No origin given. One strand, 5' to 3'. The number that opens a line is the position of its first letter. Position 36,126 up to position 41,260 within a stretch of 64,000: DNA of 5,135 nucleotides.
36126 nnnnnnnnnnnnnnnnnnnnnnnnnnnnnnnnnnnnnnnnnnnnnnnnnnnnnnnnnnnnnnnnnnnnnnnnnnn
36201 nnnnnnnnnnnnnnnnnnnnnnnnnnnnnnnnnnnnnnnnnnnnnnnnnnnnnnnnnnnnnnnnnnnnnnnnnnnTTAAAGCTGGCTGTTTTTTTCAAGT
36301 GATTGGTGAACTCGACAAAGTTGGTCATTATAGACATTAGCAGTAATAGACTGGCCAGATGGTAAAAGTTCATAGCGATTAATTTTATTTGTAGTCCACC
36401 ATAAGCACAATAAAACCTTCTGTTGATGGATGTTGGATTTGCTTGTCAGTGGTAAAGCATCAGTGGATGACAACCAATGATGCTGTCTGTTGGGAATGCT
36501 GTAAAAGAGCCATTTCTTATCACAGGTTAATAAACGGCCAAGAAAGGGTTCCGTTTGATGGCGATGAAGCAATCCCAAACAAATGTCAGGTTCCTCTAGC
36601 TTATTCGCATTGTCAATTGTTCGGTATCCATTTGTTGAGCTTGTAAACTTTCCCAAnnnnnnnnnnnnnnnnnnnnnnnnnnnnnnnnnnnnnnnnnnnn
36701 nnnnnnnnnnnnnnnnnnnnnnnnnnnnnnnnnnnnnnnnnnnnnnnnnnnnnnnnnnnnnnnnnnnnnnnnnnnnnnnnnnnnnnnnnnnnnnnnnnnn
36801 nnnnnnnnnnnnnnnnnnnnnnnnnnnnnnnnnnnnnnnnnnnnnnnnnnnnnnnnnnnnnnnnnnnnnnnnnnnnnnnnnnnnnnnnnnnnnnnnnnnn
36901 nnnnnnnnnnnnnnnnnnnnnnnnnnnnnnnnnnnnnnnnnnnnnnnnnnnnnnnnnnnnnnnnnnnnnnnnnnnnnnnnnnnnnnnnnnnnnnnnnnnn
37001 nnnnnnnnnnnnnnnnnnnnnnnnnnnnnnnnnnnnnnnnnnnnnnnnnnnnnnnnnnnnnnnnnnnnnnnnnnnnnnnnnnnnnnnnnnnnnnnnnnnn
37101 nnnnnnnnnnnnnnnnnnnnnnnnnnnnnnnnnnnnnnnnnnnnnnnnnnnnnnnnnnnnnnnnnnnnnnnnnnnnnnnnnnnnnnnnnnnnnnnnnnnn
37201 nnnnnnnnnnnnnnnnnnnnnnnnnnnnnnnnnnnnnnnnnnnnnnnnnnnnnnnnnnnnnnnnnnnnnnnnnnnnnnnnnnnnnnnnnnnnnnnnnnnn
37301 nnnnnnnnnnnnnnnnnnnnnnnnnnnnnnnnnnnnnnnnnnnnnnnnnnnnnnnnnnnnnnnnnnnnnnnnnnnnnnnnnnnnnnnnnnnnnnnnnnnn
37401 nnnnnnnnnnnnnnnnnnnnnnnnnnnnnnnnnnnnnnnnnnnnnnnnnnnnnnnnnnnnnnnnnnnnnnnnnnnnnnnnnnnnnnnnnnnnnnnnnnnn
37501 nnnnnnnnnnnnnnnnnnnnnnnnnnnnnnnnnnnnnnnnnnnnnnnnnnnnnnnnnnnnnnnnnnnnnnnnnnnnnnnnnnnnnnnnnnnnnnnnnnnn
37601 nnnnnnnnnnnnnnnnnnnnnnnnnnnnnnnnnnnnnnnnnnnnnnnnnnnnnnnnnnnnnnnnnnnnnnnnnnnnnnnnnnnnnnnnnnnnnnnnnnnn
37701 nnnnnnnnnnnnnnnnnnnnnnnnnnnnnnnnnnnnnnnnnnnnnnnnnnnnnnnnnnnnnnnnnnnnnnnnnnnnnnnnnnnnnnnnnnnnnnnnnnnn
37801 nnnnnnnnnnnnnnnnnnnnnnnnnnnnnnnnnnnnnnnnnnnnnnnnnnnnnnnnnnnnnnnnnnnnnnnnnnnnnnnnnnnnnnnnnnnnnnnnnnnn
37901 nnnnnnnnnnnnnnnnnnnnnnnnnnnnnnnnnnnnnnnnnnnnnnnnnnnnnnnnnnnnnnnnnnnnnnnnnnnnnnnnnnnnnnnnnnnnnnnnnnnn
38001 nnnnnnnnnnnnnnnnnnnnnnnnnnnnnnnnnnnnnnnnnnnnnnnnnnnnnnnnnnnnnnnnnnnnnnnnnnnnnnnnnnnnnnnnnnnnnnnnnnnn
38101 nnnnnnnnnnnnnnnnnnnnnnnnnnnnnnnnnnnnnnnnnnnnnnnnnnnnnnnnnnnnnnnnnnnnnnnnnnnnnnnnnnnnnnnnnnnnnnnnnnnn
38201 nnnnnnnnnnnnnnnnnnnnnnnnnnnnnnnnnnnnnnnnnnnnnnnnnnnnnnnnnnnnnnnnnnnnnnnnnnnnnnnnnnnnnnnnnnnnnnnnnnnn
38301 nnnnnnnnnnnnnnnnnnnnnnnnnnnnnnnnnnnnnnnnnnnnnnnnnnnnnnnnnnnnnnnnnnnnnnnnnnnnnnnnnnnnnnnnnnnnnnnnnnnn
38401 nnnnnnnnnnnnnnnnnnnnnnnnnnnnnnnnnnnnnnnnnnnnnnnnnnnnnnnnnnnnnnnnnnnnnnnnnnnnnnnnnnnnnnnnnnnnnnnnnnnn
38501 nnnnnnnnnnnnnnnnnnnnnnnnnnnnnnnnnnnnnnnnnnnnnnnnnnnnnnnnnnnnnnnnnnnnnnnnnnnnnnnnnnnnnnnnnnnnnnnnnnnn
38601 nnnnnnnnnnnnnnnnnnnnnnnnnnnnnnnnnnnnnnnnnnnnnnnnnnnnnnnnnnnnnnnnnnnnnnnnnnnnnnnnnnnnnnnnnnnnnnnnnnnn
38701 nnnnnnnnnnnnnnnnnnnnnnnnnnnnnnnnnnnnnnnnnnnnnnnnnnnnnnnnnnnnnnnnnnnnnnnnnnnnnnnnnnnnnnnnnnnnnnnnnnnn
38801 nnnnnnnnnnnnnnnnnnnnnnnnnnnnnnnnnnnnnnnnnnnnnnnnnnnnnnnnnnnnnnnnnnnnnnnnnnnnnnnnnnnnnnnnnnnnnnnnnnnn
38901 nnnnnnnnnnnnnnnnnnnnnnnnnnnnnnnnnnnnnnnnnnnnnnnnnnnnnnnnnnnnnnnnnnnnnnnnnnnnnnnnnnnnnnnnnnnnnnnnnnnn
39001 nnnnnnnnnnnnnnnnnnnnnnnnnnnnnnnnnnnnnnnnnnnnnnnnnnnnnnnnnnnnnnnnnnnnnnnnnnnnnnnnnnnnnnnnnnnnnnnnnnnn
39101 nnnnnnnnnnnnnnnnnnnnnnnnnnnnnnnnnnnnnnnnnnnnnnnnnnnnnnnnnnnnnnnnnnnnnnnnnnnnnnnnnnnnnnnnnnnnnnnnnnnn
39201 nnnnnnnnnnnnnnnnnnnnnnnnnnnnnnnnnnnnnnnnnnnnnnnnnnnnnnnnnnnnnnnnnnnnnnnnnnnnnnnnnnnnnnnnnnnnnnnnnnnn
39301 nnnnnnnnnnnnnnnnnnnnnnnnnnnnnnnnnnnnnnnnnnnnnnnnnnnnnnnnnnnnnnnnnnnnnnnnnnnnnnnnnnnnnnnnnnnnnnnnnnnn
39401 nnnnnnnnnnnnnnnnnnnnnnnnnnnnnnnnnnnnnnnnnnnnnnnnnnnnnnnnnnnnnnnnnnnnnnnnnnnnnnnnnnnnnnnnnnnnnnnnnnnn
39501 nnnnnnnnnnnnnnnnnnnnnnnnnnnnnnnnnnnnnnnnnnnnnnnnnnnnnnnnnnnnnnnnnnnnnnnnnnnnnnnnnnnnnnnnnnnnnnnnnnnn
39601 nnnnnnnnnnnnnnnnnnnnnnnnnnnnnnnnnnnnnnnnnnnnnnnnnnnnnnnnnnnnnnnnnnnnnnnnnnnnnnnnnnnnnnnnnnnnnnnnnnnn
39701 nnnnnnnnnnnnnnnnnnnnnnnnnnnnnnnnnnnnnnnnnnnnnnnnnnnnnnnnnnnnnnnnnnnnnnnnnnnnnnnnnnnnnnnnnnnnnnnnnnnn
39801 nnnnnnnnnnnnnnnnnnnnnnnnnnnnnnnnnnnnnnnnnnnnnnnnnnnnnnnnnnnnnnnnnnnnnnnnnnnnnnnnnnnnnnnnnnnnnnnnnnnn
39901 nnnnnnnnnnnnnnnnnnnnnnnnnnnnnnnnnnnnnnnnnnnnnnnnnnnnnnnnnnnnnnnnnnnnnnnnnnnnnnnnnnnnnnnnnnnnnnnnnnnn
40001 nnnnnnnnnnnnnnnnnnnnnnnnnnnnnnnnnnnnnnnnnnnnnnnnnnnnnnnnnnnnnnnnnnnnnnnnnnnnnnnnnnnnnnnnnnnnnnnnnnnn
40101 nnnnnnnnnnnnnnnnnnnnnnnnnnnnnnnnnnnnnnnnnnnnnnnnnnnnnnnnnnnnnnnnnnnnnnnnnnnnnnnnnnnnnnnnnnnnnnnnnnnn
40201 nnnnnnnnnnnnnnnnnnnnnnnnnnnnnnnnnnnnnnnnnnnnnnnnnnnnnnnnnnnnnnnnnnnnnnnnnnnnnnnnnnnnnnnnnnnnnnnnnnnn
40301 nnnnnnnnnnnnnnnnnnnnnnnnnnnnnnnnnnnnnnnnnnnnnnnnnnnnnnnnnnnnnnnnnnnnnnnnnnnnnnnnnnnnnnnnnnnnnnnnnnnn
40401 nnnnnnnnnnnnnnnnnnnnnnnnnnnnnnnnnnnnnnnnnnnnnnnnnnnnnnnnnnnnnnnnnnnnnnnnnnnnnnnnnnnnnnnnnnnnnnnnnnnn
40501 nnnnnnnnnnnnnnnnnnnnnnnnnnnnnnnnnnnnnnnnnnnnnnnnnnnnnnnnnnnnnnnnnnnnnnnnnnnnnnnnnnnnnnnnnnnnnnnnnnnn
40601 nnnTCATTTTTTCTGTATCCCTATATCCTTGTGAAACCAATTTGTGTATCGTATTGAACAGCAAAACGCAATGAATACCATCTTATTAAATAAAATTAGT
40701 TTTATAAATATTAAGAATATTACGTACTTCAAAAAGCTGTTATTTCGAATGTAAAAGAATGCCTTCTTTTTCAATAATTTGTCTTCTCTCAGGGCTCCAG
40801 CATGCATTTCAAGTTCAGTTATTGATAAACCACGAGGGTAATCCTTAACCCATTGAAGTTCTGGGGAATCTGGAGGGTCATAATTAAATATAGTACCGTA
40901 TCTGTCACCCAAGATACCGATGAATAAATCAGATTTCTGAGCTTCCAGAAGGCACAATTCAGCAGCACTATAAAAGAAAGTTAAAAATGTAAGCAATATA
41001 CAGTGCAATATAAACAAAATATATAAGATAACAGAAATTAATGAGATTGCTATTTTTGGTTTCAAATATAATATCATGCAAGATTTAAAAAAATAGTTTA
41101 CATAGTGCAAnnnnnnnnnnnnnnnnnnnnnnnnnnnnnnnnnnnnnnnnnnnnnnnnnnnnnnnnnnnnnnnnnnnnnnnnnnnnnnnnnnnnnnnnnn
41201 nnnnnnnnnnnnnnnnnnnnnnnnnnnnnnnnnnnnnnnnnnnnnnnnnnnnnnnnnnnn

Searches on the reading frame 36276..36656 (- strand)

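Call 38: search_protein_families(library=pfam, proteins=[window:36276-36656:-], max_evalue=0.01)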
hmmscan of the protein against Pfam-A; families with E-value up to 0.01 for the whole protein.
window:36276-36656:- (126 aa): 1 family
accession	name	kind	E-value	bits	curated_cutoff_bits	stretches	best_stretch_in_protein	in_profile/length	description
PF01359.24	Transposase_1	-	1.1e-14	54.5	24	1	52-123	2-73/80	Transposase (partial DDE domain)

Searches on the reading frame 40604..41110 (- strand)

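Call 38: search_protein_families(library=pfam, proteins=[window:40604-41110:-], max_evalue=0.01)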
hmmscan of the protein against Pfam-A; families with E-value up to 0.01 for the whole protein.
window:40604-41110:- (168 aa): 1 family
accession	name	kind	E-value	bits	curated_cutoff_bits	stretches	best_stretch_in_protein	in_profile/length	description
PF13271.11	DUF4062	-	2.1e-06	28.2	24.7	1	47-102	40-79/82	Domain of unknown function (DUF4062)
